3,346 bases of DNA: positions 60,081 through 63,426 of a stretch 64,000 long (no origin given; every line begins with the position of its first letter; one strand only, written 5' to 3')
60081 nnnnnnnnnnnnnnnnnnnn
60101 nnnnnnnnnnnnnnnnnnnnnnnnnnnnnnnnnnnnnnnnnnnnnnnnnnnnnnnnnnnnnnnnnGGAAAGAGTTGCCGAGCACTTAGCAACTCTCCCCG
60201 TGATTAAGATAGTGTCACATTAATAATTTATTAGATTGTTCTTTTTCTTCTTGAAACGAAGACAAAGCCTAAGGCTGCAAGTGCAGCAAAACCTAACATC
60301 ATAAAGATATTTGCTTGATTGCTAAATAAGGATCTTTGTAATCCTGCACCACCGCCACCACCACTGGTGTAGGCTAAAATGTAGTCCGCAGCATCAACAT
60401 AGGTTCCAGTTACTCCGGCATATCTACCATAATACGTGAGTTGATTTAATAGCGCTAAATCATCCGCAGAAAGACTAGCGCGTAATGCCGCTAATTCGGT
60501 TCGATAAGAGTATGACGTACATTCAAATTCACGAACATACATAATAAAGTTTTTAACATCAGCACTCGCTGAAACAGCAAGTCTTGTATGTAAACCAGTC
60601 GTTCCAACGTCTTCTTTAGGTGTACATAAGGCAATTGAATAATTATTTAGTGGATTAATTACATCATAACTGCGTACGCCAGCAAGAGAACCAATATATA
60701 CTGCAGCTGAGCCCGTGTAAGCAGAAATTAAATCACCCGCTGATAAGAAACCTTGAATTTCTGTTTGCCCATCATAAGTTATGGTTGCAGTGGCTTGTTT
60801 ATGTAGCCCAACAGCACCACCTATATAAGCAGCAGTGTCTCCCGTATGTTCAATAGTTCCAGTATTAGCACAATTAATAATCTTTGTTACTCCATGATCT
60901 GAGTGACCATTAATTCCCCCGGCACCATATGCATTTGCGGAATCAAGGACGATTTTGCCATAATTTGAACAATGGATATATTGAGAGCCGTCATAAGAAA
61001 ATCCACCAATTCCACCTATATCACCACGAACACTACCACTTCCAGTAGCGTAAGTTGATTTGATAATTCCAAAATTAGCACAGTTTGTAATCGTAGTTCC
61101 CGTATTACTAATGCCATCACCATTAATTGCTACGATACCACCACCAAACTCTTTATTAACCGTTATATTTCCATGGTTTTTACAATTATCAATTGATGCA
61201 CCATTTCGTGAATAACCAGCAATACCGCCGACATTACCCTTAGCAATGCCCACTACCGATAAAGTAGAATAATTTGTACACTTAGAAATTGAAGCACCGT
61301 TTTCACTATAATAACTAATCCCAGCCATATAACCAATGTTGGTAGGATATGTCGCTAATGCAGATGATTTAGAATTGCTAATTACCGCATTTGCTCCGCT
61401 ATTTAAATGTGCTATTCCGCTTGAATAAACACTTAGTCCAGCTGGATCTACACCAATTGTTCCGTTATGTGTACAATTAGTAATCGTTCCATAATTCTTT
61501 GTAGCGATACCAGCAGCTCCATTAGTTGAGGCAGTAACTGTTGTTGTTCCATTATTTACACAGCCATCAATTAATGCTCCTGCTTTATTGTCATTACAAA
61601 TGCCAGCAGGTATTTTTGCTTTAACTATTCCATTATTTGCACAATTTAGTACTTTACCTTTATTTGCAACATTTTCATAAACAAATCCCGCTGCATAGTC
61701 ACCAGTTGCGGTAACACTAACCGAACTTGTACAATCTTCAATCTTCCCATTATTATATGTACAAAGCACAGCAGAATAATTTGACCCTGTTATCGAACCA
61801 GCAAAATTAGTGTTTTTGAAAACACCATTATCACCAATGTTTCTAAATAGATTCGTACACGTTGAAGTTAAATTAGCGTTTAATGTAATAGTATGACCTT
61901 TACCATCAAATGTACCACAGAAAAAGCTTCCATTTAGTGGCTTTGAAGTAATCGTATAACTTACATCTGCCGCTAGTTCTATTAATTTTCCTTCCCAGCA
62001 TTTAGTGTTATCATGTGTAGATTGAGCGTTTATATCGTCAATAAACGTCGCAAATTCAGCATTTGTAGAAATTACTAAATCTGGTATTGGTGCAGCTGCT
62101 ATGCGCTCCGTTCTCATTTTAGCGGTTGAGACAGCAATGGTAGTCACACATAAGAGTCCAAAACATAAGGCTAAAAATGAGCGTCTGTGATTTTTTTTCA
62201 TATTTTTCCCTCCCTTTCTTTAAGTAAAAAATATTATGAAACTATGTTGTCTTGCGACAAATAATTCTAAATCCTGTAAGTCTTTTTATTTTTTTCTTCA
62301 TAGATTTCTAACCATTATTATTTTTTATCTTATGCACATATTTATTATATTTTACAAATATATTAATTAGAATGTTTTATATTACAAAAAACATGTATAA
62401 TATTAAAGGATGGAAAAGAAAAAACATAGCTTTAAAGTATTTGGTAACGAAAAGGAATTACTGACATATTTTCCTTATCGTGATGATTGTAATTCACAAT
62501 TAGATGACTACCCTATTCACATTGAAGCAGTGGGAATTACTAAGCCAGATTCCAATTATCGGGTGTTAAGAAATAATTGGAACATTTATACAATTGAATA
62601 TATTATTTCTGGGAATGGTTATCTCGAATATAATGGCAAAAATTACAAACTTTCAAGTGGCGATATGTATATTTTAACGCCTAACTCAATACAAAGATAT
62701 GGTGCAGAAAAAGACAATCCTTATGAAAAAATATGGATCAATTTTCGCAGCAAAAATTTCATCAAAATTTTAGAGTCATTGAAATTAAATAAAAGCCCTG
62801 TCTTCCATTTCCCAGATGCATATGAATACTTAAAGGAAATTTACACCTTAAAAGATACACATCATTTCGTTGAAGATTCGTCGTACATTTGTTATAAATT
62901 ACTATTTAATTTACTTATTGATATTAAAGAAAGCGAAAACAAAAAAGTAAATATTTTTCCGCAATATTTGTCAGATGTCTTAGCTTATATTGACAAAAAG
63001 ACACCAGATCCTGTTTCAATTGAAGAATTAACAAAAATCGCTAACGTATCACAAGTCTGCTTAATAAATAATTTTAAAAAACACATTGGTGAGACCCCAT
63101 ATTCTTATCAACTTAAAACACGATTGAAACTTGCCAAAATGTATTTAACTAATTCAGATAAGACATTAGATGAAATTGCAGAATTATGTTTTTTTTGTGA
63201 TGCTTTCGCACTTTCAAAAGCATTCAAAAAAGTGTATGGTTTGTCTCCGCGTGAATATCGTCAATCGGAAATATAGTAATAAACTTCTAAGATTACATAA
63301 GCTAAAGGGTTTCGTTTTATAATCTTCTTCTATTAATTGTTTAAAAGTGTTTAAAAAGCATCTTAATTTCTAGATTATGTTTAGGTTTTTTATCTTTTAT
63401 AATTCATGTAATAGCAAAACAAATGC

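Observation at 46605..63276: Best system candidate: ~16.7-kb AraC-bracketed locus encoding six exported CBM/Flg_new/SGNH-esterase, LamG and GLUG beta-helix proteins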

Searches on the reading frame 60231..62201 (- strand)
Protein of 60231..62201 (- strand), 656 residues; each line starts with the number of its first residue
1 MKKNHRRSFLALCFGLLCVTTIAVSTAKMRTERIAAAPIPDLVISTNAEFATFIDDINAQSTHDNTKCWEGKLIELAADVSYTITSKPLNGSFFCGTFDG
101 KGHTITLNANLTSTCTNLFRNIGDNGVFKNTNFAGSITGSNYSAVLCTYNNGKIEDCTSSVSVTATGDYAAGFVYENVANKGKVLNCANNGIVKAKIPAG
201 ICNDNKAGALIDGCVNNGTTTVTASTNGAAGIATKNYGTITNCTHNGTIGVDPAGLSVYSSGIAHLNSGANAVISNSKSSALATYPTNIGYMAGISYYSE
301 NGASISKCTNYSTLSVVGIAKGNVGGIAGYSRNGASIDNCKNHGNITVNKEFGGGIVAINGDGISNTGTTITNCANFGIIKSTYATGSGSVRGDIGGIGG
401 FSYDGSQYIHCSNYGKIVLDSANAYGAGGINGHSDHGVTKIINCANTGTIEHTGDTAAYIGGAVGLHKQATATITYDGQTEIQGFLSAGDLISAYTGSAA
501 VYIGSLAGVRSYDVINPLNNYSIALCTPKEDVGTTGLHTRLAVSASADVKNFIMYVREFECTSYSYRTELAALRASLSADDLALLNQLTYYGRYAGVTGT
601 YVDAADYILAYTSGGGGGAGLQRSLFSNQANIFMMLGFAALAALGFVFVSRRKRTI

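Call 4: search_protein_families(library=pfam, proteins=[window:60231-62201:-], max_evalue=0.01)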
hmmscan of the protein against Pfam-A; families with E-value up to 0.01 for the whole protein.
window:60231-62201:- (656 aa): 1 family
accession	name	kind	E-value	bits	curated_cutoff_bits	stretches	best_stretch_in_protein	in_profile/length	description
PF07581.17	Glug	-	0.00059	20.5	20.5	1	323-347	4-28/28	The GLUG motif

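Call 6: search_protein_families(library=ncbifam, proteins=[window:60231-62201:-], max_evalue=0.01)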
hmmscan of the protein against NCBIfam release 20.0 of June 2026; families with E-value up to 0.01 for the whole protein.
window:60231-62201:- (656 aa): 1 family
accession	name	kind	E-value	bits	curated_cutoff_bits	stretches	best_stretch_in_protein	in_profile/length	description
NF003388.0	PRK04531.1-4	equivalog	0.0033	16.5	819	1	161-287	87-217/385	acetylglutamate kinase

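Call 42: search_protein_families(library=pfam, proteins=[window:60231-62201:-], max_evalue=10)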
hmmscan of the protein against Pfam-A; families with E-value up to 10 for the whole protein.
window:60231-62201:- (656 aa): 1 family
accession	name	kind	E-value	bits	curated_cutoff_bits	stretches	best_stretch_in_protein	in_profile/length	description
PF07581.17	Glug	-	0.00059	20.5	20.5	3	323-347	4-28/28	The GLUG motif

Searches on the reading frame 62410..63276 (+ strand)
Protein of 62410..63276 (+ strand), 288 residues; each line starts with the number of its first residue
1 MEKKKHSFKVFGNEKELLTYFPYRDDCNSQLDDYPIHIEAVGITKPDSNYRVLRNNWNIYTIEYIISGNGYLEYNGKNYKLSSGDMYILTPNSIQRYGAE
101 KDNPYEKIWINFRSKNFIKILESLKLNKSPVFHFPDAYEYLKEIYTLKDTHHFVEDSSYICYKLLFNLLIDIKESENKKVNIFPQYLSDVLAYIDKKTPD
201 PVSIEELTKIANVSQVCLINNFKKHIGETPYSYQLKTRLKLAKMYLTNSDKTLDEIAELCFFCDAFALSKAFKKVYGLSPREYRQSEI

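Call 4: search_protein_families(library=pfam, proteins=[window:62410-63276:+], max_evalue=0.01)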
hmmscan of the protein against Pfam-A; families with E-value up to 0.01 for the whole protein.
window:62410-63276:+ (288 aa): 4 families
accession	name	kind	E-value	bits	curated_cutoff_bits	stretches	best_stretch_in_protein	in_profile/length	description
PF12833.13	HTH_18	-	5.2e-16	59.2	33.6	1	208-285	2-79/80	Helix-turn-helix domain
PF02311.25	AraC_binding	-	2.7e-14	53.5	21.1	1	50-134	14-98/135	AraC-like ligand binding domain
PF00165.29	HTH_AraC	-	1.6e-11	44.5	26.6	1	249-285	7-42/42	Bacterial regulatory helix-turn-helix proteins, AraC family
PF07883.17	Cupin_2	-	0.00024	21.2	27.2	1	64-110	23-69/70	Cupin domain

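Call 6: search_protein_families(library=ncbifam, proteins=[window:62410-63276:+], max_evalue=0.01)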
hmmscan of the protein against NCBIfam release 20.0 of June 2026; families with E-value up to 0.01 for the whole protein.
window:62410-63276:+ (288 aa): 28 families (the best 25 are shown)
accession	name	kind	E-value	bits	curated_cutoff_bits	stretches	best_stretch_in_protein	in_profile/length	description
NF007860.0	PRK10572.1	equivalog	5.6e-19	68.1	208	1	60-286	50-284/292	arabinose operon transcriptional regulator AraC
NF006902.0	PRK09393.1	equivalog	5.4e-15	55.4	425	1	185-286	220-321/327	transcriptional regulator FtrA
NF010028.0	PRK13503.1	equivalog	1.1e-14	54.5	288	1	163-286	148-272/278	HTH-type transcriptional activator RhaS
TIGR04094.1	adjacent_YSIRK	equivalog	1.5e-14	53.8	200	1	179-284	279-383/383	YSIRK-targeted surface antigen transcriptional regulator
NF047455.1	TF_Staph_AryK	equivalog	1.3e-12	46.8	850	1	63-286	26-258/759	transcriptional regulator AryK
NF052371.1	TransRegGbdRPseu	equivalog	4e-12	45.8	480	1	187-286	227-326/365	choline metabolism transcriptional regulator GbdR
NF049932.1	TranspRegBtr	equivalog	1.5e-10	40.2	900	1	168-284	147-263/531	bacillibactin transport transcriptional regulator Btr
NF047788.1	TransRegPocR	equivalog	3e-10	39.9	500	1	176-286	180-290/296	transcriptional regulator PocR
NF010026.0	PRK13501.1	equivalog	3.9e-09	36.1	363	1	204-286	195-277/290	HTH-type transcriptional activator RhaR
NF041686.2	ant_diox_reg_AndR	equivalog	1.8e-07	31.1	350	1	163-282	189-316/321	anthranilate 1,2-dioxygenase regulatory protein AndR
NF012144.2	ramA_TF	equivalog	2.2e-07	31.3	180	1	185-286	5-106/108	RamA family antibiotic efflux transcriptional regulator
NF040475.1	chlor_reg_RclR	equivalog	2.3e-07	30.4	400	1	186-285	178-277/284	reactive chlorine-specific transcriptional regulator RclR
NF007243.0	PRK09685.1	equivalog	4.1e-07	29.7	199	1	177-286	190-301/303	transcriptional regulator FeaR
NF007633.0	PRK10296.1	equivalog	8.6e-07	28.7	264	1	59-285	44-273/280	transcriptional regulator ChbR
NF010025.2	PRK13500.1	equivalog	9.8e-07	28.6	525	1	187-286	178-277/282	HTH-type transcriptional activator RhaR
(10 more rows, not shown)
